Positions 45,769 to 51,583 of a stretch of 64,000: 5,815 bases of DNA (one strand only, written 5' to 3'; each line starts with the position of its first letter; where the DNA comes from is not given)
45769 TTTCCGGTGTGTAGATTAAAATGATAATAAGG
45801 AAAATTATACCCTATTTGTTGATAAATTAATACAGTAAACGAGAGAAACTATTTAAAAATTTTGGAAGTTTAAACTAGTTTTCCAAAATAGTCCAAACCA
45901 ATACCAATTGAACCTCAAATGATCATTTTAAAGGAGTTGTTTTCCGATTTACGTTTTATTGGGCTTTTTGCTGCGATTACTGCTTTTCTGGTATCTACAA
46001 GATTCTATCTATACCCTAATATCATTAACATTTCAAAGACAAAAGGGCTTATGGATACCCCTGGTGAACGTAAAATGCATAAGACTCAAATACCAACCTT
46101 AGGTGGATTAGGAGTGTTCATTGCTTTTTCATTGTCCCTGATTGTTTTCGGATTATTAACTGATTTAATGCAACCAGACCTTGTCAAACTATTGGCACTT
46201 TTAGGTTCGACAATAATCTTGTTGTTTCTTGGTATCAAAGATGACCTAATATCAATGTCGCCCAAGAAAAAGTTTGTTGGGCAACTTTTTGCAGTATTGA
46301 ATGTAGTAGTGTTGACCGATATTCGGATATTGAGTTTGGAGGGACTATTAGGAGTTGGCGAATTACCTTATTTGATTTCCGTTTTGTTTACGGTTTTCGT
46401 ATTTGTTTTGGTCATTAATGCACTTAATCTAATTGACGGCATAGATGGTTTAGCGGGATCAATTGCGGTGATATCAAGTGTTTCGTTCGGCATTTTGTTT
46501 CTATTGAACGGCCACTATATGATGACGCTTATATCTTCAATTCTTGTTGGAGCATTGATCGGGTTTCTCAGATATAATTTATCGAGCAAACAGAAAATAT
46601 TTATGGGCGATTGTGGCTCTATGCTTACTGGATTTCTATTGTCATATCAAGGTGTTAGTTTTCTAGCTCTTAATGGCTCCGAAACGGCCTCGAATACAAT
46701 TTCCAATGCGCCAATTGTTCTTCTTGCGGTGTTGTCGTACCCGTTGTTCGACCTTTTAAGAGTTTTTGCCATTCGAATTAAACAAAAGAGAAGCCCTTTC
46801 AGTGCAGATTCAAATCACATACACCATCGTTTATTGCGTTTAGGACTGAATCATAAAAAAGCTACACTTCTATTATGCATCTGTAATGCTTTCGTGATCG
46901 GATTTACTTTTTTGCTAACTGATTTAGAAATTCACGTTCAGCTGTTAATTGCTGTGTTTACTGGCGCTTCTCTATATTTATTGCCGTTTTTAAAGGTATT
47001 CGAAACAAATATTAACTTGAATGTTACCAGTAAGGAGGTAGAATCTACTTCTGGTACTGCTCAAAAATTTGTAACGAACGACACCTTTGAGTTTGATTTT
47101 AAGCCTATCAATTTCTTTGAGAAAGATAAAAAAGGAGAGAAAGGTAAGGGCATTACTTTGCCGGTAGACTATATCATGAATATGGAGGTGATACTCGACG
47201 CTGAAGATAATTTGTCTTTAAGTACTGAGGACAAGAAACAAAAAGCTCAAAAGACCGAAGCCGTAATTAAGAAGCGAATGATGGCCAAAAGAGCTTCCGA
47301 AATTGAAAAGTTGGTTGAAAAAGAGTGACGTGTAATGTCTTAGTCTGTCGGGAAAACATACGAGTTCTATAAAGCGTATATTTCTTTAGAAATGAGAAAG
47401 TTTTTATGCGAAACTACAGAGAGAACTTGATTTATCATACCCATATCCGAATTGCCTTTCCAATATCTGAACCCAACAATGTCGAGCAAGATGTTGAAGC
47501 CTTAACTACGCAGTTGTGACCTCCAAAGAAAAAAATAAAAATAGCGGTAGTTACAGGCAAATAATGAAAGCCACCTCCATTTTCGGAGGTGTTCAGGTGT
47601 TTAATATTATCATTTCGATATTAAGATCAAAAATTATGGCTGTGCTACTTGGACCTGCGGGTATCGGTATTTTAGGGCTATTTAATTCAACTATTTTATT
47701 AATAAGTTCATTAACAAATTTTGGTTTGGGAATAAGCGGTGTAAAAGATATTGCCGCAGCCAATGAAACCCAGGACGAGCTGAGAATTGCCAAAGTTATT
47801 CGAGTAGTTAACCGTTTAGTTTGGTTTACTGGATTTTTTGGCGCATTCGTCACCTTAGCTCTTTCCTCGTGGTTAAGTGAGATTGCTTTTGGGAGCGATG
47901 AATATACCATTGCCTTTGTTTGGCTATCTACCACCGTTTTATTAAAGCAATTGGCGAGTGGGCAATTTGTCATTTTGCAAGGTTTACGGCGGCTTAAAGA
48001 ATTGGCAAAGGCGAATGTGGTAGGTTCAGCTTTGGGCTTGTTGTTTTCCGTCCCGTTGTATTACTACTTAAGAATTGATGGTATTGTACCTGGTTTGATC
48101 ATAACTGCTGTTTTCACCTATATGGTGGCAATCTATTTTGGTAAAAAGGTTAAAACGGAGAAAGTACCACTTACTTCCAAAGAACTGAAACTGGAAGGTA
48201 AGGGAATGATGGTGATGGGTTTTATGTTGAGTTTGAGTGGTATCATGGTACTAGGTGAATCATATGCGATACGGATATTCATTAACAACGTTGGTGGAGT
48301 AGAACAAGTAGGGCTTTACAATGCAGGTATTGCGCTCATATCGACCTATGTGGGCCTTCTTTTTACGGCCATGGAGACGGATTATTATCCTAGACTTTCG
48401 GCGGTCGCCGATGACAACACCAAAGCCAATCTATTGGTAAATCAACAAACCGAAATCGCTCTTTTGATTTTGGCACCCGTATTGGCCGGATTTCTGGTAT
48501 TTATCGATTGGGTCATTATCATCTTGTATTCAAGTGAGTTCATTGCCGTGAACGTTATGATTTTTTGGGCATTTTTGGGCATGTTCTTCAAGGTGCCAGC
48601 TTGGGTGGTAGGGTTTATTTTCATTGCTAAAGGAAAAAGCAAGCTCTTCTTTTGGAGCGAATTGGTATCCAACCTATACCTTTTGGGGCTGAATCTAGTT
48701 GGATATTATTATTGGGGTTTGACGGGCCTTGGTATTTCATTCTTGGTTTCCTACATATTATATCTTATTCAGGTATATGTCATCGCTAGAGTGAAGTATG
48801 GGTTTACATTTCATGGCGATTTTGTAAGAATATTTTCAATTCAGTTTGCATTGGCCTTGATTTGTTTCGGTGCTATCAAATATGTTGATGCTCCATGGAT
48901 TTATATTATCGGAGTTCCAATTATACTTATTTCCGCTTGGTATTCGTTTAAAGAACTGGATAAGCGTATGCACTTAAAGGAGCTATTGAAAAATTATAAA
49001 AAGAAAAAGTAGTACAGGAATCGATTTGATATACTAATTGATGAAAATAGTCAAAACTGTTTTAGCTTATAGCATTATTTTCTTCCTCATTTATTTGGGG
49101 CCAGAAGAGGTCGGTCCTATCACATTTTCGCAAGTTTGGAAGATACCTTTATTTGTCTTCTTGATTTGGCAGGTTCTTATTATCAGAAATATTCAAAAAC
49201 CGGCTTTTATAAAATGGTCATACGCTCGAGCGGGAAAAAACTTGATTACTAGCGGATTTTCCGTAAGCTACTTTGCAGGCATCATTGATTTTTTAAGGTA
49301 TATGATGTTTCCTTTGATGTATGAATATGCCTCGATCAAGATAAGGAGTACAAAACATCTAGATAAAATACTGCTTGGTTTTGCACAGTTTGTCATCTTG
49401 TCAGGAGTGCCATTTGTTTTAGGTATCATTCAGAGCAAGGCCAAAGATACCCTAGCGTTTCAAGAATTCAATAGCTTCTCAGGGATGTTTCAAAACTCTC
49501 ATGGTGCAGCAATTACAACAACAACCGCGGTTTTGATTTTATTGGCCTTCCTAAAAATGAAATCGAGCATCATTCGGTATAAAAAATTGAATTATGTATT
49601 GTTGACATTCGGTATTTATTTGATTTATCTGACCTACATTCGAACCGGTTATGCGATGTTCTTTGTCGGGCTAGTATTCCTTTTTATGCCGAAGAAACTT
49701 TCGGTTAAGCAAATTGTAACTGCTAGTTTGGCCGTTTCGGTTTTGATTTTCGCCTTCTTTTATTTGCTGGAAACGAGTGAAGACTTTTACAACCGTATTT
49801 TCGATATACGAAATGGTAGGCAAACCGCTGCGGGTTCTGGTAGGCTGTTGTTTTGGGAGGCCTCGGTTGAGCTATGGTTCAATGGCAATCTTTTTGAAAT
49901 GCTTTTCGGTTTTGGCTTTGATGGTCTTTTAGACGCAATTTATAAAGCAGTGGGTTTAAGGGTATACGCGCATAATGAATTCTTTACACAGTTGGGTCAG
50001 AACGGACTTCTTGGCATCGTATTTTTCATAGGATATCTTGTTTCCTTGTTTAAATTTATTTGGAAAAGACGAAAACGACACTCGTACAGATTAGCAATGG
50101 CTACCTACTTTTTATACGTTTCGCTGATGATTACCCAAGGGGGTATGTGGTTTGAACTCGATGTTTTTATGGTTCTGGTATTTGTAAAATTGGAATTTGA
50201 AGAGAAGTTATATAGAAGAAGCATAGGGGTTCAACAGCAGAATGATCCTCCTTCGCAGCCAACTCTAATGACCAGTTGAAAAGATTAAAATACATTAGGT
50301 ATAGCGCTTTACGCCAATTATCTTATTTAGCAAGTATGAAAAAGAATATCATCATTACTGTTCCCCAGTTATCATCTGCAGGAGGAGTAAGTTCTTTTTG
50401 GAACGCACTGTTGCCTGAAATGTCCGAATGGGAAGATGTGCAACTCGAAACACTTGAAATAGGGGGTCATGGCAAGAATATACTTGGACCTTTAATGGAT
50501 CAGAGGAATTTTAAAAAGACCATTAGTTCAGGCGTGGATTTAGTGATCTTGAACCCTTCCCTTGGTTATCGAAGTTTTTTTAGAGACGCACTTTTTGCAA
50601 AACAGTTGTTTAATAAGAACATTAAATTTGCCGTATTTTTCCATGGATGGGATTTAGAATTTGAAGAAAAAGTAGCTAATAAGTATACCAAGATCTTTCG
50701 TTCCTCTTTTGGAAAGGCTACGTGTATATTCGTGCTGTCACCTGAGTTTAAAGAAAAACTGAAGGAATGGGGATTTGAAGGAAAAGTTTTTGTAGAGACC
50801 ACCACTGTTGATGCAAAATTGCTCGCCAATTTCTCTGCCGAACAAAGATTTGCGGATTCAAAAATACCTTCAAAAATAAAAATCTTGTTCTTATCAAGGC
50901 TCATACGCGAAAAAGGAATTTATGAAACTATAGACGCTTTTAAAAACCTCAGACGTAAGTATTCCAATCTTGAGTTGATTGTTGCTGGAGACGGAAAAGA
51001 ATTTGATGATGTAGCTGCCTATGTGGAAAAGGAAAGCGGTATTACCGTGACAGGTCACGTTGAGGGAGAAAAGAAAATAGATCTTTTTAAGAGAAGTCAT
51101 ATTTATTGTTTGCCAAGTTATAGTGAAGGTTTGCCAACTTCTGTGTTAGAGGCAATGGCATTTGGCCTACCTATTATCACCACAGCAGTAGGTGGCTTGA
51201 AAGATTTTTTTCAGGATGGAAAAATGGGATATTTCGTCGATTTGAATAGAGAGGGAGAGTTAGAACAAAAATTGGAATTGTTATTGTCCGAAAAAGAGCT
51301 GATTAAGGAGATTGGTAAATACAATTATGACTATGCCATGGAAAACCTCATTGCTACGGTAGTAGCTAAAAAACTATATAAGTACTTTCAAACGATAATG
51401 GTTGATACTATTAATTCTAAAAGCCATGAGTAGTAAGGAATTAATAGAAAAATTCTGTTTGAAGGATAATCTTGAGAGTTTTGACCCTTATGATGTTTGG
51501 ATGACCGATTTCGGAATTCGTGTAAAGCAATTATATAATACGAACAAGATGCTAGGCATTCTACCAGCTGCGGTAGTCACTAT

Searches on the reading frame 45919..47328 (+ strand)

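Call 60: search_protein_families(library=pfam, proteins=[window:45919-47328:+], max_evalue=0.00001)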
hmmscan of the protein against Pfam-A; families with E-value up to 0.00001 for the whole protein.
window:45919-47328:+ (469 aa): 1 family
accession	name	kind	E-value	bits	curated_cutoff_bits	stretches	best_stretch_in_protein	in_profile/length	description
PF00953.26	Glycos_transf_4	-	1.3e-36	126.4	27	1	92-244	2-155/160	Glycosyl transferase family 4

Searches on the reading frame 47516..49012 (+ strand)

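Call 60: search_protein_families(library=pfam, proteins=[window:47516-49012:+], max_evalue=0.00001)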
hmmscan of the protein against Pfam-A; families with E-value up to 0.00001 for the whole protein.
window:47516-49012:+ (498 aa): 2 families
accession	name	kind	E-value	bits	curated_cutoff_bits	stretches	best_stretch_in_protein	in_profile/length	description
PF13440.11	Polysacc_synt_3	-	3.7e-14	53.1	23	1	40-343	1-289/293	Polysaccharide biosynthesis protein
PF01943.22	Polysacc_synt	-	1.1e-09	38.6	28.2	1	18-295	3-271/274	Polysaccharide biosynthesis protein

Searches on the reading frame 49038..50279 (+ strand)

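Call 60: search_protein_families(library=pfam, proteins=[window:49038-50279:+], max_evalue=0.00001)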
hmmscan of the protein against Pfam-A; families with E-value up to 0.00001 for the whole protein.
window:49038-50279:+ (413 aa): 1 family
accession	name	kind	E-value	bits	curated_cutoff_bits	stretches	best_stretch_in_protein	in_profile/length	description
PF04932.20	Wzy_C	-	7.4e-09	36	31.7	1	190-331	4-149/149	O-Antigen ligase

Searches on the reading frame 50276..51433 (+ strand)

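Call 60: search_protein_families(library=pfam, proteins=[window:50276-51433:+], max_evalue=0.00001)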
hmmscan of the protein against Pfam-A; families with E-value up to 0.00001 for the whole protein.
window:50276-51433:+ (385 aa): 4 families
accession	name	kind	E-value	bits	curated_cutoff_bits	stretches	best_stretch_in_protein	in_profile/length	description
PF00534.26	Glycos_transf_1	-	1.8e-37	129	26.4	1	190-351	5-170/172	Glycosyl transferases group 1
PF13692.12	Glyco_trans_1_4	-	2.1e-29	103.1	27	1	202-338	3-141/142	Glycosyl transferases group 1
PF13524.12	Glyco_trans_1_2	-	2e-09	38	25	1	223-348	7-123/144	Glycosyl transferase-like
PF20706.3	GT4-conflict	-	1.8e-07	30.9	26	1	190-315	185-323/385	Family 4 Glycosyltransferase in conflict systems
